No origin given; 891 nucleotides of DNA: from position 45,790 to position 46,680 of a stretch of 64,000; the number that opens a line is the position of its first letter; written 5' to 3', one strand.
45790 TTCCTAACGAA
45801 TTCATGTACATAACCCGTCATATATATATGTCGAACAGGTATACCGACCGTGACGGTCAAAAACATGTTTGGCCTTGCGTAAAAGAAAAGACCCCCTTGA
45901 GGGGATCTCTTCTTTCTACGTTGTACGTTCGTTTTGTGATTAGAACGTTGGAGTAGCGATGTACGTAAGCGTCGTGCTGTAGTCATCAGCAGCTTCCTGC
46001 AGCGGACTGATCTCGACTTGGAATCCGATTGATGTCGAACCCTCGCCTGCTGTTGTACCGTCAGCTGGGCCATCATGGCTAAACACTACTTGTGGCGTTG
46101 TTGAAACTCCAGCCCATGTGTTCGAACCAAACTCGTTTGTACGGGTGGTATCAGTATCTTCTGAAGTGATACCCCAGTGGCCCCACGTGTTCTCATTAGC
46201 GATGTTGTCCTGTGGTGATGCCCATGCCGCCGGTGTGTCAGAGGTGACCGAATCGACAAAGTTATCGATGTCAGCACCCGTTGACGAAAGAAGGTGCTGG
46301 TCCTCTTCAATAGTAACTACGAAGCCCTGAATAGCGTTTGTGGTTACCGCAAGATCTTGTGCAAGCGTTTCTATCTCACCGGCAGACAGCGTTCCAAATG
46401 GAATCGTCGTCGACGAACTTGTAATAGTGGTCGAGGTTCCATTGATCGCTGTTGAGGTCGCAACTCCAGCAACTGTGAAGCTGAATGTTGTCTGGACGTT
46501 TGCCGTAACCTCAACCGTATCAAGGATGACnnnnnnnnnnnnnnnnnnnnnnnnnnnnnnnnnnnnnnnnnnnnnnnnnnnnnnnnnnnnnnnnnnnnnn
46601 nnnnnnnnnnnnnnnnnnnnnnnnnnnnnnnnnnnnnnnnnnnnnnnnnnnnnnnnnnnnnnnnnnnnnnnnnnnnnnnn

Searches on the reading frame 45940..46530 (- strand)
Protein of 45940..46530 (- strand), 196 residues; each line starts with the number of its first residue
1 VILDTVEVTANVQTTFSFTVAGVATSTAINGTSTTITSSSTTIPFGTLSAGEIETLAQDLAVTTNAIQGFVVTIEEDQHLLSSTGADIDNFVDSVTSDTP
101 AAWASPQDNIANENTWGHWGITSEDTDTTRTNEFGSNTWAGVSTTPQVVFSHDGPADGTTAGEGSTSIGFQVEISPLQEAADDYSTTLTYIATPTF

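Call 82: search_protein_families(library=pfam, proteins=[window:45940-46530:-], max_evalue=10)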
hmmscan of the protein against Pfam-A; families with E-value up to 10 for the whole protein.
window:45940-46530:- (196 aa): 1 family
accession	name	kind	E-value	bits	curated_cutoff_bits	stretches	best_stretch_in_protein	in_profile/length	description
PF06304.16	DUF1048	-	0.1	13.4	29.6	1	60-110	47-96/102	Protein of unknown function (DUF1048)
